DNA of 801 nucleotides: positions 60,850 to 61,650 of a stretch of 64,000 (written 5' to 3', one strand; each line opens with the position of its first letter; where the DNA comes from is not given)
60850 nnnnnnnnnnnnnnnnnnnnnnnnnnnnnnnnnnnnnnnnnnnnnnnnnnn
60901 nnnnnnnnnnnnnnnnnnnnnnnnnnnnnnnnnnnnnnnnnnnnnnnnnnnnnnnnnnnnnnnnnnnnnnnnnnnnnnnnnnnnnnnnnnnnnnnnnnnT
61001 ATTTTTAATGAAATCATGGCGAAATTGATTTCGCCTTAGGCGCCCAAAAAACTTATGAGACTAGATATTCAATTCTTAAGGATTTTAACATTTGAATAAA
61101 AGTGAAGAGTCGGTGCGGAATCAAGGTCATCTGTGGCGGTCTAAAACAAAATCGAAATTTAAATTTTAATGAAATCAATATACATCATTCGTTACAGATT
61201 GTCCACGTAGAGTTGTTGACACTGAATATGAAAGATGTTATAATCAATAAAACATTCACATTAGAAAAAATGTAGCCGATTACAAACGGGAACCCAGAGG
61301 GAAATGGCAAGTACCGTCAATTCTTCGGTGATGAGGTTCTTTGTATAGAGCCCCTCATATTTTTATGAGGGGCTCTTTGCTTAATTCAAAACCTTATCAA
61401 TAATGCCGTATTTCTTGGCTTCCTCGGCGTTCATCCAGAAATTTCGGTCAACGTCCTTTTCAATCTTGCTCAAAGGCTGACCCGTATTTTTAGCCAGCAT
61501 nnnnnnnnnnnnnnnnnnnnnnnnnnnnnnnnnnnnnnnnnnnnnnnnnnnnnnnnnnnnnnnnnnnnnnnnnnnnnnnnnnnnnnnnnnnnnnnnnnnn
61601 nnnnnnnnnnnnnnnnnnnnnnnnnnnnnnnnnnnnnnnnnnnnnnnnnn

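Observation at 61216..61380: Consensus promoter driving a roughly 125-nt terminator-capped transcript with no ORF (sRNA candidate) between rny and clpP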

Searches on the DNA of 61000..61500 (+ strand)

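Call 5: search_rna_families(source=window, start=61000, end=61500, threshold=evalue, max_evalue=10, show_alignments=3)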
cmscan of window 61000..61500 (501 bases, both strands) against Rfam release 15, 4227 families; matches with E-value up to 10: 13.
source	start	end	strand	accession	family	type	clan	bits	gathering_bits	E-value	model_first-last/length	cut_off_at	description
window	61350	61400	-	RF02418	Spd-sr07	Gene; sRNA;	-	22.7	55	0.4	1-63/63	no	Streptococcus sRNA Spd-sr07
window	61341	61382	+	RF04089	mir-753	Gene; miRNA;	-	21.1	62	0.12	1-62/62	no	mir-753 microRNA precursor family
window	61316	61415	+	RF01770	rimP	Cis-reg; leader;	-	21.1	47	0.5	1-102/102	no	Gammaprotebacteria rimP leader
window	61329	61410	+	RF02291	TtnuCD15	Gene; snRNA; snoRNA; CD-box;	-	19.3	75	4.8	1-65/65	no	Tetrahymena snoRNA TtnuCD15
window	61339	61391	+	RF03932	mir-1597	Gene; miRNA;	-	19.1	93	0.73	1-73/73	no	mir-1597 microRNA precursor family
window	61325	61399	+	RF02725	sno_ZL8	Gene; snRNA; snoRNA; CD-box;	-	17.3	52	0.91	1-83/83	no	Small nucleolar RNA ZL8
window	61347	61376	-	RF03932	mir-1597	Gene; miRNA;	-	17.2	93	2.4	18-56/73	no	mir-1597 microRNA precursor family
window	61340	61390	+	RF02663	GmglnB1_5p_UTR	Cis-reg;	-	16.8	54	2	8-63/85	no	GmglnB1 5'UTR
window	61318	61383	+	RF02551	DapZ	Cis-reg;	-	16.3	56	3.2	1-78/78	no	ABC transporter regulator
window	61055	61148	+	RF01174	snoU43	Gene; snRNA; snoRNA; CD-box;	-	16.3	45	7.5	1-79/79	no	Small nucleolar RNA U43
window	61337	61383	+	RF04079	MIR161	Gene; miRNA;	-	16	90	1.6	1-136/136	no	MIR161 microRNA precursor family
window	61261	61398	+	RF01984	ZEB2_AS1_1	Gene; lncRNA;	-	15.7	80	3.4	1-128/128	no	ZEB2 antisense RNA 1 conserved region 1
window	61341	61382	+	RF03585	mir-3938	Gene; miRNA;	-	13.8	94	9.8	1-88/88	no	mir-3938 microRNA precursor family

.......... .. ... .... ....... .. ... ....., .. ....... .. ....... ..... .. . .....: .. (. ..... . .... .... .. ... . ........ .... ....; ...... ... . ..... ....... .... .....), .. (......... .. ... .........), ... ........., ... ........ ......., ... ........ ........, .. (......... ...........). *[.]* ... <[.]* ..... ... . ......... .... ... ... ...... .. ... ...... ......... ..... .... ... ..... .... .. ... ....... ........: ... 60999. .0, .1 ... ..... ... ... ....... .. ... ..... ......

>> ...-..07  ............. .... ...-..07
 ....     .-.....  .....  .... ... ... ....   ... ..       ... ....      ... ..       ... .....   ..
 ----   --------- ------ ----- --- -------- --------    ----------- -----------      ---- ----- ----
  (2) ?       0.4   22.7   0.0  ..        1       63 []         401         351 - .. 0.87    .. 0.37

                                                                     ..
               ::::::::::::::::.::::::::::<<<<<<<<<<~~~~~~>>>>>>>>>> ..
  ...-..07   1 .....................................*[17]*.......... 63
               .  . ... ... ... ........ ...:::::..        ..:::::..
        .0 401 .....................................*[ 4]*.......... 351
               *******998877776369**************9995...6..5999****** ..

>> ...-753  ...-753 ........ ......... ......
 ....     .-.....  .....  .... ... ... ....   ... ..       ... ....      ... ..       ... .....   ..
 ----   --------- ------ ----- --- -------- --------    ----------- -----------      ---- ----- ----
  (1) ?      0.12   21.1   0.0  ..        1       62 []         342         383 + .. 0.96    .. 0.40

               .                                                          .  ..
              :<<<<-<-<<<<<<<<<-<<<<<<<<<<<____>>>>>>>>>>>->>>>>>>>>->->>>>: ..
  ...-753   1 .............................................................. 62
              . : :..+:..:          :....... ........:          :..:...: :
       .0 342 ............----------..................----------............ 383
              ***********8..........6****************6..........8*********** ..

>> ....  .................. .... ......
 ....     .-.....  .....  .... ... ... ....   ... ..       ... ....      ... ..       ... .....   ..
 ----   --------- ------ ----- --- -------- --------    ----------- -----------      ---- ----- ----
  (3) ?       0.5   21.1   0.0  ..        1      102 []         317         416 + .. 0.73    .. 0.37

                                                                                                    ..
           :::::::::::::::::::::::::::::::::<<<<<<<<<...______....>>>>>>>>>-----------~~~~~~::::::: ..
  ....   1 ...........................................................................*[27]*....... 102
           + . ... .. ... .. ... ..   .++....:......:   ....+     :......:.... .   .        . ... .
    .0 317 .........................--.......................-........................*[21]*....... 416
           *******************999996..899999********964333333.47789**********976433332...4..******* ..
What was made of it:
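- On Any Rfam 15 family: The best sub-threshold hits are 21-23 bits against thresholds of 47-62, and all rest on the hairpin (call 5).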

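Call 28: search_dna_similar(query=window:61196-61383:+, collection=phages, mode=distant, max_evalue=1, max_rows=10)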
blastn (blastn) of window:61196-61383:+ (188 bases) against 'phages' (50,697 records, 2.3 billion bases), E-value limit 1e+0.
Records with a match: 6; places in all: 6; records where one place covers at least 80% of the query: 0.
Best place of each record, by identity: 90-95% 3; 80-90% 3.
By first word of the organism name: Staphylococcus 3; Vibrio 2; Enterococcus 1.
By host as written in the record: Staphylococcus sp. 3; Vibrio sp. 11985 2; Enterococcus faecalis 1.
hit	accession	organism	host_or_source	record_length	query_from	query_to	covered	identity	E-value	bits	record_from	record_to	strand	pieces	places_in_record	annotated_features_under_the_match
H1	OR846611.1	Enterococcus phage Efs 1-1-1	Enterococcus faecalis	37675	46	75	16%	93.3%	5e-2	43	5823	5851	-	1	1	record has no annotation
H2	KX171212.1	Staphylococcus phage vB_SscM-1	Staphylococcus sp.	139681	19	49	16%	87.1%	6e-1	39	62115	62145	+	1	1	hypothetical protein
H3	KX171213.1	Staphylococcus phage vB_SscM-2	Staphylococcus sp.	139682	19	49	16%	87.1%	6e-1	39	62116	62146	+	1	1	hypothetical protein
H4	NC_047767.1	Staphylococcus phage vB_SscM-1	Staphylococcus sp.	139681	19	49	16%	87.1%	6e-1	39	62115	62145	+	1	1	hypothetical protein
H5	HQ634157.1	Vibrio phage 11895-B1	Vibrio sp. 11985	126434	34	61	15%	92.9%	5e-2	43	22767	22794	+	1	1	hypothetical protein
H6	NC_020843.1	Vibrio phage 11895-B1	Vibrio sp. 11985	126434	34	61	15%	92.9%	5e-2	43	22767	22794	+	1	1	hypothetical protein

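Call 29: search_dna_similar(query=window:61196-61383:+, collection=plasmids, mode=distant, max_evalue=1, max_rows=10)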
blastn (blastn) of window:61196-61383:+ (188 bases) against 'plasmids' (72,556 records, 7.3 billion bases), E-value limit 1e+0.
Records with a match: 2; places in all: 2; records where one place covers at least 80% of the query: 0.
Best place of each record, by identity: 80-90% 2.
By first word of the organism name: Clostridium 2.
By predicted mobility (MOB-suite, as given by PLSDB): mobilizable 2.
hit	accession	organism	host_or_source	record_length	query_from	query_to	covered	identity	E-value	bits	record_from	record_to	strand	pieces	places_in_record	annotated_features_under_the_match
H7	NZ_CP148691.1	Clostridium perfringens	Cat,single cell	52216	146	187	22%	84.1%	5e-1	42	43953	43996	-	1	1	none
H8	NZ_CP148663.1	Clostridium perfringens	Chicken,single cell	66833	146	187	22%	84.1%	5e-1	42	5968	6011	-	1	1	none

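Call 47: build_rna_model(alignment_id=A2, structure=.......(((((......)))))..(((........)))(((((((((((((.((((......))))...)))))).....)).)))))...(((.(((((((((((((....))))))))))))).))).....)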
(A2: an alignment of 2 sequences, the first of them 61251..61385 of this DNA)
Model R1 built from alignment A2 (2 sequences, 135 columns); structure: as given.
model positions 135; base pairs 41; branch points 3; effective number of sequences 0.67; information 0.591 bits per position. Calibrated on 0.2 Mb of random sequence (short: E-values are rough).
structure used (alignment columns):
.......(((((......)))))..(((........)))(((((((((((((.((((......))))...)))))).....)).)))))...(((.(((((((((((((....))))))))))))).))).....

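Call 49: search_with_rna_model(model_id=R1, sources=[window, L001, L002, L003, L004, L005, L006, L007, L008, L009, L010, L011, L012, L013, L014, L015, L016, L017, L018, L019, L020, L021, L022, L023, L024, L025, L026, L027, L028, L029, L030, L031, L032, L033, L034, L035, L036, L037, L038, L039, L040, L041, L042, L043, L044, L045, L046, L047, L048, L049, L050, L051, L052, L053, L054, L055, L056, L057, L058, L059, L060, L061, L062, L074, L075, L077, L082, L083, L084, L085, L086, L087, L088, L089, L090, L091, L092, L093, L094, L095, L096, L097, L098, L099, L100, L101, L102, L103, L104, L105, L106, L107, L108, L109, L110, L111, L112, L162, L163, L164], max_evalue=10)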
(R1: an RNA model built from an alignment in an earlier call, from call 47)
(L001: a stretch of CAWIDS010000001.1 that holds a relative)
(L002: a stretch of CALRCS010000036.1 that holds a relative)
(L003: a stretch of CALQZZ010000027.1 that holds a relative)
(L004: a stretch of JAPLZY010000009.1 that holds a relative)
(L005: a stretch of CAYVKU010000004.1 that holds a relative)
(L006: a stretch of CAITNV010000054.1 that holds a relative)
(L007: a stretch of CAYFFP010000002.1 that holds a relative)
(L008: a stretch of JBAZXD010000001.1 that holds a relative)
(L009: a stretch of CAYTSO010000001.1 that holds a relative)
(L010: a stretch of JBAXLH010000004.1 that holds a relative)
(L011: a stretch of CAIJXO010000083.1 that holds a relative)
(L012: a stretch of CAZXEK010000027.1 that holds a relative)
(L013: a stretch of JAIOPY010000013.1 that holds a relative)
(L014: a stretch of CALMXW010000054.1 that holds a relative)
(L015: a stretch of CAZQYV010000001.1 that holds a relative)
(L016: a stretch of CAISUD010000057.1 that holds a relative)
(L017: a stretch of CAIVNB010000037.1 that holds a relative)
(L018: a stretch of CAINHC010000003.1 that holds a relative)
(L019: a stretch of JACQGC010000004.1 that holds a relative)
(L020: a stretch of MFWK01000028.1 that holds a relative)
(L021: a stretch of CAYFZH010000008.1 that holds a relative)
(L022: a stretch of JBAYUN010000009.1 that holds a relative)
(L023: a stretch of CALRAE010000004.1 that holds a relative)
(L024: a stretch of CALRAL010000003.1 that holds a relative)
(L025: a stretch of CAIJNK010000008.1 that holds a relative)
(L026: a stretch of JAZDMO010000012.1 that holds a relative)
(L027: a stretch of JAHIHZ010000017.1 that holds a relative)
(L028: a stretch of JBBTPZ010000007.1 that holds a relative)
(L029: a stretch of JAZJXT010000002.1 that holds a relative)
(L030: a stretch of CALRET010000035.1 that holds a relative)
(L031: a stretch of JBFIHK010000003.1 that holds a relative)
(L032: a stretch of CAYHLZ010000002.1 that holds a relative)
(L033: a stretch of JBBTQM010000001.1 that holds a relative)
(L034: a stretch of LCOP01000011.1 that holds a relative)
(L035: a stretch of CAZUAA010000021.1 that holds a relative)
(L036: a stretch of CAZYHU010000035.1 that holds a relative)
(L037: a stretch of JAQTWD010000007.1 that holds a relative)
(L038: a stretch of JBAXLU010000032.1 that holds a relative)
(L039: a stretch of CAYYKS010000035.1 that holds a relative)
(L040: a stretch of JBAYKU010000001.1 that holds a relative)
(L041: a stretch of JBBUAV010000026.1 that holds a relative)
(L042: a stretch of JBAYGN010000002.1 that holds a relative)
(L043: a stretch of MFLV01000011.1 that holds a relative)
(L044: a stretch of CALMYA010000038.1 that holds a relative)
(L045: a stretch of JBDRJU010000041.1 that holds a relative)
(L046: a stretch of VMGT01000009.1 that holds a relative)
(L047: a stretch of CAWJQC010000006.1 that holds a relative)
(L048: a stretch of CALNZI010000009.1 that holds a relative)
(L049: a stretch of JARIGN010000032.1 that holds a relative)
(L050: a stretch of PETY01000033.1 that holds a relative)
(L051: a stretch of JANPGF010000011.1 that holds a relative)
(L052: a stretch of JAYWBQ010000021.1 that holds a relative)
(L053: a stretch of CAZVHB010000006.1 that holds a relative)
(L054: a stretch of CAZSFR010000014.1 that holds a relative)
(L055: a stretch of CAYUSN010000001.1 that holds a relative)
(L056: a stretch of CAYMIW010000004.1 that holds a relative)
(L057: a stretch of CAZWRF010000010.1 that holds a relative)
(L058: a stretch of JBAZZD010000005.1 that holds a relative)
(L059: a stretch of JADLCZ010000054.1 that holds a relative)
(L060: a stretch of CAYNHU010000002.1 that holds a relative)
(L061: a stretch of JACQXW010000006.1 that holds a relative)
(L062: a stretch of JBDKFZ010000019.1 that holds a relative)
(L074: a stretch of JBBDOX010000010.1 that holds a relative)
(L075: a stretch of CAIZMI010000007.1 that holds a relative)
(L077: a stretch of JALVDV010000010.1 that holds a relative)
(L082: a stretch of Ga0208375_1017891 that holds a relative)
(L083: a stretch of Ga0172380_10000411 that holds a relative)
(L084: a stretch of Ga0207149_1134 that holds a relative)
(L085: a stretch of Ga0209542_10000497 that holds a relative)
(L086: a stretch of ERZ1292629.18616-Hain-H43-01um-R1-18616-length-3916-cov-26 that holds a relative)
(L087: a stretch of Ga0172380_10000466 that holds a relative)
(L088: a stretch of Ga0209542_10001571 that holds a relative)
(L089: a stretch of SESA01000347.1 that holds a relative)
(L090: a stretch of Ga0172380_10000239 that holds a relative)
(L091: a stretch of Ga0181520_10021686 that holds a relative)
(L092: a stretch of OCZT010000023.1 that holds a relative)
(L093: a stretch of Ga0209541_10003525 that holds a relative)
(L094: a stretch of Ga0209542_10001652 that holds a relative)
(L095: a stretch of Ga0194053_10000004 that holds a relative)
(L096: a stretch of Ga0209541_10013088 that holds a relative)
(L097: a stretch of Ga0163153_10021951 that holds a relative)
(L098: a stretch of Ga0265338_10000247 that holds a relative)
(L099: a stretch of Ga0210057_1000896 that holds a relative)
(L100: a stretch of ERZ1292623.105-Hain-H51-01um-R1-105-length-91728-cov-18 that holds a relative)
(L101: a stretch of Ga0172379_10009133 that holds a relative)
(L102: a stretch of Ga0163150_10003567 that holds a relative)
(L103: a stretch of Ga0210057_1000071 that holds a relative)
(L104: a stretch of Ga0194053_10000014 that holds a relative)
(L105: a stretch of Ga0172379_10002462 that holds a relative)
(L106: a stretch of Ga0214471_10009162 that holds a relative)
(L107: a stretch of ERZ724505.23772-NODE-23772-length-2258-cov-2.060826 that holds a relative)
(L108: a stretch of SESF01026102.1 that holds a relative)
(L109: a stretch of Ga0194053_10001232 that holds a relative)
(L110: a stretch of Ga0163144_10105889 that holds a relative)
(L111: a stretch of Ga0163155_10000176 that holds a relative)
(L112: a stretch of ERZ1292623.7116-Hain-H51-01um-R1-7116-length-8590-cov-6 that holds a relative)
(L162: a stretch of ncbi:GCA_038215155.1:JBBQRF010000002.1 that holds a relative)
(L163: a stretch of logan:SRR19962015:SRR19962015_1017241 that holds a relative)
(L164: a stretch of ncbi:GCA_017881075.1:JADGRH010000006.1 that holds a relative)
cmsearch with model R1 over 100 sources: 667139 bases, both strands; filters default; matches with E-value up to 10: 7.
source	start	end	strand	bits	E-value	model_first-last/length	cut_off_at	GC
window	61251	61385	+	172.6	8.9e-37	1-135/135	no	0.41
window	61338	61444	-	25.7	0.0035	1-135/135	no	0.38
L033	3598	3695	-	18.2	0.19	1-135/135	no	0.47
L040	5928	6053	+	15.7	0.7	1-135/135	no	0.35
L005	1035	1097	+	15.6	0.74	1-135/135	no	0.35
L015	3586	3663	-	12.7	3.4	1-135/135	no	0.33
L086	3870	3916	-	11.3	6.9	88-135/135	5'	0.51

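Call 50: search_with_rna_model(model_id=R1, sources=[L113, L114, L115, L116, L117, L118, L119, L120, L121, L122, L123, L124, L125, L126, L127, L128, L129, L130, L131, L132, L133, L134, L135, L136, L137, L138, L139, L140, L141, L142, L143, L144, L145, L146, L147, L148, L149, L150, L151, L152, L153, L154, L155, L156, L157, L158, L159, L160, L161], max_evalue=10)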
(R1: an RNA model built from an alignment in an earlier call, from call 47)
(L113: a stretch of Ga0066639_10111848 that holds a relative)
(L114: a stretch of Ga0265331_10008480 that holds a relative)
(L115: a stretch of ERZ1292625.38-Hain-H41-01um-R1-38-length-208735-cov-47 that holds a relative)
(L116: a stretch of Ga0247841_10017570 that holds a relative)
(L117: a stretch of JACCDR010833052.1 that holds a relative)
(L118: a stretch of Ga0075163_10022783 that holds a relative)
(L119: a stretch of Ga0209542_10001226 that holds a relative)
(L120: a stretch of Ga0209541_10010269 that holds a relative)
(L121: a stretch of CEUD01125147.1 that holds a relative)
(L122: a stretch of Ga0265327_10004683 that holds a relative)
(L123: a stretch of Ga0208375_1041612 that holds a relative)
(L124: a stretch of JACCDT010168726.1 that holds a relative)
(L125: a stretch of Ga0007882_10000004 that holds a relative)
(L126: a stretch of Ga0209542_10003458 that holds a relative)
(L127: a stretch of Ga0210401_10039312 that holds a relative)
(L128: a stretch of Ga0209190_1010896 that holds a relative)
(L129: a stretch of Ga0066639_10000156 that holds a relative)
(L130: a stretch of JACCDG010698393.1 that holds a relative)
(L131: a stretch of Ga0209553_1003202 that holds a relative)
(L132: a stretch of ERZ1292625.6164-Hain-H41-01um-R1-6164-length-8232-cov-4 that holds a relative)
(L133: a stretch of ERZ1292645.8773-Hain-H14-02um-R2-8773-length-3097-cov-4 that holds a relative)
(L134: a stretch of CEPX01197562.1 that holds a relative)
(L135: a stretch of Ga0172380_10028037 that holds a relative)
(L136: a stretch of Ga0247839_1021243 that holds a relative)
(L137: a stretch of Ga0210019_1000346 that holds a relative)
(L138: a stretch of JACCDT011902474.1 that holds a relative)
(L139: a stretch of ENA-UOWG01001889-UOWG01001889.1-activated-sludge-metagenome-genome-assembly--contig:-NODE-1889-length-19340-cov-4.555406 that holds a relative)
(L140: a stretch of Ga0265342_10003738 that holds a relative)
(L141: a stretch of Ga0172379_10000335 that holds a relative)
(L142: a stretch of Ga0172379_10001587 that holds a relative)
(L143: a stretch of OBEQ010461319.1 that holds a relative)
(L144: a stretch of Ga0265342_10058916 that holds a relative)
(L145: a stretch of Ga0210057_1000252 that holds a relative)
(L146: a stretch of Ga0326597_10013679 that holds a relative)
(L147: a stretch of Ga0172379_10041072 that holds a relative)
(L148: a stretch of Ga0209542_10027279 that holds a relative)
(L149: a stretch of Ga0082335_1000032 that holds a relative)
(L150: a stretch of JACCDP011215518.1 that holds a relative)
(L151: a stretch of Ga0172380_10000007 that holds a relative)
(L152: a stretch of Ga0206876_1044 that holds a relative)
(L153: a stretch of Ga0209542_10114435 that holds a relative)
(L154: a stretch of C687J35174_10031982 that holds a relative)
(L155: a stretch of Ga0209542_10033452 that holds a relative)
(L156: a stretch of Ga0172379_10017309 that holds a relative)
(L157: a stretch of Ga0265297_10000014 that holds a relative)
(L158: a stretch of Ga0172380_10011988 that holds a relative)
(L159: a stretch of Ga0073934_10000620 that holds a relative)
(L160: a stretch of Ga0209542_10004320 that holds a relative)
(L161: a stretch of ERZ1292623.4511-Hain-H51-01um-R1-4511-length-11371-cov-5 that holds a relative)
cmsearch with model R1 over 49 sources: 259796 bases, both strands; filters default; matches with E-value up to 10: 4.
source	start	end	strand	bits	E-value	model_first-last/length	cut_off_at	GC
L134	6446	6476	-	18.5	0.062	97-127/135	no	0.65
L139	2037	2149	+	18.3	0.067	1-135/135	no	0.48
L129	2229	2266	+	16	0.23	94-129/135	no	0.58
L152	2358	2414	+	9.9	5.8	1-135/135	no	0.53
